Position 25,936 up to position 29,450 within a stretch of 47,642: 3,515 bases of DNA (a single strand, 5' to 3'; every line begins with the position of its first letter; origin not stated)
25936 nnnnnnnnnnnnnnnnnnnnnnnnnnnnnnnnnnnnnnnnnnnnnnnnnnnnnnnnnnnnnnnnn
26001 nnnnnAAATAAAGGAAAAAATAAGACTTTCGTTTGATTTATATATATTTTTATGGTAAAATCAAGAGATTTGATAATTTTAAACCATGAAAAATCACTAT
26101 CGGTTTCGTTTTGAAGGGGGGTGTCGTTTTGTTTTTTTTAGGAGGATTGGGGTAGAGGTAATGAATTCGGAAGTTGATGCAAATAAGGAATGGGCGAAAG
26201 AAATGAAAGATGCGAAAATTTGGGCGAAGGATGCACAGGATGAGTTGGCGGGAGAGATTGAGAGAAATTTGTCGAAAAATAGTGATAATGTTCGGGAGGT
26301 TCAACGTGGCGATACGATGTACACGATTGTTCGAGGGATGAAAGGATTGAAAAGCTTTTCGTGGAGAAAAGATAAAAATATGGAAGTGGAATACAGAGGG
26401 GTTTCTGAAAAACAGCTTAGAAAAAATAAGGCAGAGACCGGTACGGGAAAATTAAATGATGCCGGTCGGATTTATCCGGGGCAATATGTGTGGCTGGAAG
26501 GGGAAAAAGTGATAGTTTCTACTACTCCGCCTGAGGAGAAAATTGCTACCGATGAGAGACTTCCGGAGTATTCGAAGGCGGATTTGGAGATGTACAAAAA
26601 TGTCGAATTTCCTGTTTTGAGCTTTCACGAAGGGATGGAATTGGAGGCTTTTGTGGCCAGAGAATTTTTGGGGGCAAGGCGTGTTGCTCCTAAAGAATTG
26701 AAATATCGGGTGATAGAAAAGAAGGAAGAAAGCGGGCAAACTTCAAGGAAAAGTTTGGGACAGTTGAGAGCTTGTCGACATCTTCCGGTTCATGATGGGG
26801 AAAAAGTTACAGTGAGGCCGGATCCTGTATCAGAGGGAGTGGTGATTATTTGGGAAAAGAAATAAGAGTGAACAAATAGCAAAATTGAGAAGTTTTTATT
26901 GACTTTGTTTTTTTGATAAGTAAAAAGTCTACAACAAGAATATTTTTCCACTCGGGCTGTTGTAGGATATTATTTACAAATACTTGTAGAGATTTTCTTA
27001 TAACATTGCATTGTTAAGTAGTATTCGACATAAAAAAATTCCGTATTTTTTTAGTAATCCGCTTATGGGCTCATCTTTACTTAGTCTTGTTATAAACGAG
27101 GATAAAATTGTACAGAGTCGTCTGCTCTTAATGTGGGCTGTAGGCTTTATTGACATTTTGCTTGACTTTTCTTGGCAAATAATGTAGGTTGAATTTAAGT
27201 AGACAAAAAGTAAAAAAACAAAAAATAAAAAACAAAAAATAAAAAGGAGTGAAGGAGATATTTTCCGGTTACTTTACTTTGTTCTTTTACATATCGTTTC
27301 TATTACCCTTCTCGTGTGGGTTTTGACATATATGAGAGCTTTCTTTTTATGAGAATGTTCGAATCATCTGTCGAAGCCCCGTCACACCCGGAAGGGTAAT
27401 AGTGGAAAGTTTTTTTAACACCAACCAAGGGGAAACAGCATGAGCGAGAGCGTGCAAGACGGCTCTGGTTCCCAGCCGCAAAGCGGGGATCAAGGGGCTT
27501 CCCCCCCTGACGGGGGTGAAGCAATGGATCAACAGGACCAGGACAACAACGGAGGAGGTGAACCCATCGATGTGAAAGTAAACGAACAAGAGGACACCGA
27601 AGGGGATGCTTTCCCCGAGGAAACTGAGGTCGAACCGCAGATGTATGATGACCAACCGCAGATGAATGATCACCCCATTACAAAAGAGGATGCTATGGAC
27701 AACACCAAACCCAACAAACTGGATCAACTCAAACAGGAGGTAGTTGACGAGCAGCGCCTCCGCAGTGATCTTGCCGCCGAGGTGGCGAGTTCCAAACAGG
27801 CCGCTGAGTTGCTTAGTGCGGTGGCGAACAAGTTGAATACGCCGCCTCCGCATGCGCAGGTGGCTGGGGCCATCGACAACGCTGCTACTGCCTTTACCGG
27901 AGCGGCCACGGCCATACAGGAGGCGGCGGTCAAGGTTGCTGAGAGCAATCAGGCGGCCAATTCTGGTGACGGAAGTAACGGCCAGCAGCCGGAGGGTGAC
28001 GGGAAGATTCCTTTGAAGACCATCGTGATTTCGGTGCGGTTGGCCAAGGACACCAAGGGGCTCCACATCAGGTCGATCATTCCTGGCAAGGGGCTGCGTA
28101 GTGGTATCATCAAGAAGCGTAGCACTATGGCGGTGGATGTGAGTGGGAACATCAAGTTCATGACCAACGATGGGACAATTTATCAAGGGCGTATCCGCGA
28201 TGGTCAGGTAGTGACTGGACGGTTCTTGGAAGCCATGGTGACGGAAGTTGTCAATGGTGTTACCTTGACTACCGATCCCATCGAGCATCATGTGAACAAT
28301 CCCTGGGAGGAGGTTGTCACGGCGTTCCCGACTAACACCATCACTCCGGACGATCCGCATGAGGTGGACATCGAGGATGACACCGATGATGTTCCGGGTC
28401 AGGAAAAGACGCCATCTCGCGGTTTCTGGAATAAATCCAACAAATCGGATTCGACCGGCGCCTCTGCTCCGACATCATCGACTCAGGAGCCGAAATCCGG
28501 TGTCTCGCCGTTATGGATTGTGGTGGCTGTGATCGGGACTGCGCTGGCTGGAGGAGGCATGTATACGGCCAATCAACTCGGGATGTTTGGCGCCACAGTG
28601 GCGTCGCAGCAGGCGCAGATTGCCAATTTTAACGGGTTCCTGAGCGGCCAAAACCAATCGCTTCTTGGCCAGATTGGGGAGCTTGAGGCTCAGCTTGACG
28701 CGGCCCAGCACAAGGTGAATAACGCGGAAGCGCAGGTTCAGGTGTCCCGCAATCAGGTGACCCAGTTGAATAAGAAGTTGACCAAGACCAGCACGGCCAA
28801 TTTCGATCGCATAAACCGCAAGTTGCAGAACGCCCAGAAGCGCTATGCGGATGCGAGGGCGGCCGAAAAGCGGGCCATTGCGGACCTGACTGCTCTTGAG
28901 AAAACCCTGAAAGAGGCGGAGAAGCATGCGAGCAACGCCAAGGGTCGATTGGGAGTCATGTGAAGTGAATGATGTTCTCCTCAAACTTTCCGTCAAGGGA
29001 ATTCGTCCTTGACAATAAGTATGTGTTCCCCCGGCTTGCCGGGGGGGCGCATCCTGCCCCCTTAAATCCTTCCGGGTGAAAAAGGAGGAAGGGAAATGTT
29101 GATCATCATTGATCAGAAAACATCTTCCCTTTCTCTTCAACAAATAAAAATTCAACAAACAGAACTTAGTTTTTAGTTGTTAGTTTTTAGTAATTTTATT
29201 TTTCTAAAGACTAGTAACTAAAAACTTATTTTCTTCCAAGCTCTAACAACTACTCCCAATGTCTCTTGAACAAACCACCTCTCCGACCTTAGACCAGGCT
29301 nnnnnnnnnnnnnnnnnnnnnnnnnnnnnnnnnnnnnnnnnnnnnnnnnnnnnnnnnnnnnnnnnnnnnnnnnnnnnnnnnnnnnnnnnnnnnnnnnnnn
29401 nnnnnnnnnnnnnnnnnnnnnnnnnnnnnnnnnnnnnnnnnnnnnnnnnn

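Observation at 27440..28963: Strong compositional outlier: GC-rich gene embedded in an AT-rich genome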

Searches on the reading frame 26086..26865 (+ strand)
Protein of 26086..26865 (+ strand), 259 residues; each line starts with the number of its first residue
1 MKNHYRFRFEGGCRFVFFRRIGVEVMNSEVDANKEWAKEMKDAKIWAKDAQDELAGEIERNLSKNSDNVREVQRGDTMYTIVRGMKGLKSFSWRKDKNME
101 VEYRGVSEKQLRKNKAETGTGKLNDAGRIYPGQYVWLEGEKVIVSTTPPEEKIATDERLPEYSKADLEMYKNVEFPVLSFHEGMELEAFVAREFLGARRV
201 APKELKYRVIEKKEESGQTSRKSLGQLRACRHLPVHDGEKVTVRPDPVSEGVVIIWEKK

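Call 6: search_protein_families(library=pfam, proteins=[window:26086-26865:+], max_evalue=0.01)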
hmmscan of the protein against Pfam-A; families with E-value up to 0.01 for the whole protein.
window:26086-26865:+ (259 aa): 0 families

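Call 24: search_protein_families(library=phrogs, proteins=[window:26086-26865:+], max_evalue=0.01)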
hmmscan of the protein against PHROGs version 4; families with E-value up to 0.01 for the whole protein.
window:26086-26865:+ (259 aa): 0 families

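Call 35: search_protein_families(library=padloc, proteins=[window:26086-26865:+], max_evalue=0.01)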
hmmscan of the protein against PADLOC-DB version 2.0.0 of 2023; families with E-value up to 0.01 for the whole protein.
window:26086-26865:+ (259 aa): 0 families

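Call 73: find_encoding_contigs(protein=window:26086-26865:+, flank=10000, max_places=10)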
Protein window:26086-26865:+ (259 aa): 3 contigs read that carry it; 3 places shown.
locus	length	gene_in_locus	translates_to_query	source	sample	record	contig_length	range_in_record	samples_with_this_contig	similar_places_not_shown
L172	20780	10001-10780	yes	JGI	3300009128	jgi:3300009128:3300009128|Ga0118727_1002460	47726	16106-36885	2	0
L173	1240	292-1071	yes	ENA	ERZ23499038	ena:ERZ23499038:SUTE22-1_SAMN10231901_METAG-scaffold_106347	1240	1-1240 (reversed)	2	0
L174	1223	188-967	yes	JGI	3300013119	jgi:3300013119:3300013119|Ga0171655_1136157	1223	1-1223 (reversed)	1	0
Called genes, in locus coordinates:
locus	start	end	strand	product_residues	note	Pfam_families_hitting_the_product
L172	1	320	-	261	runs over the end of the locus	PF01790:LGT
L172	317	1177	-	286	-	PF01687:Flavokinase, PF01812:5-FTHF_cyc-lig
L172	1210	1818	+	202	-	-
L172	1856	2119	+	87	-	PF00312:Ribosomal_S15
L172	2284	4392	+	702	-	PF01138:RNase_PH, PF03725:RNase_PH_C, PF03726:PNPase (weak), PF01138:RNase_PH, PF00013:KH_1, PF00575:S1, PF24685:OB_RRP5_4th (weak)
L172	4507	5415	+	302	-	PF00849:PseudoU_synth_2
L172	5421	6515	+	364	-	PF01926:MMR_HSR1, PF02421:FeoB_N (weak), PF06071:YchF-GTPase_C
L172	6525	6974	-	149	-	PF00383:dCMP_cyt_deam_1, PF14437:MafB19-deam (weak)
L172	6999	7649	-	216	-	PF06559:DCD_N (weak), PF22769:DCD, PF00692:dUTPase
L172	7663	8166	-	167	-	PF00186:DHFR_1, PF01872:RibD_C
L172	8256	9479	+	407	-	PF03952:Enolase_N, PF00113:Enolase_C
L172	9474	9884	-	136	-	-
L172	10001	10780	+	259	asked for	-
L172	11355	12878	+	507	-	-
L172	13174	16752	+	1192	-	PF07759:DUF1615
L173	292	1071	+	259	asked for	-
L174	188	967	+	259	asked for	-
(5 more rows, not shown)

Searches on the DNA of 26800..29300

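Call 69: search_rna_families(source=window, start=26800, end=29300, threshold=evalue, max_evalue=1)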
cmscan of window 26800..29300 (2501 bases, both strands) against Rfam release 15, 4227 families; matches with E-value up to 1: 1.
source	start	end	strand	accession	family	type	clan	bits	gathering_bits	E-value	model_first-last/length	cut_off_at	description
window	29168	29226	+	RF03938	mir-4662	Gene; miRNA;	-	24.5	97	0.073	1-67/67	no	mir-4662 microRNA precursor family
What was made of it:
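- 29161..29234 (+): AT-rich 23-bp hairpin in the native-composition spacer just upstream of the next gene (big1192, start 29259). The only Rfam match is a spurious microRNA hit far below threshold (call 69).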
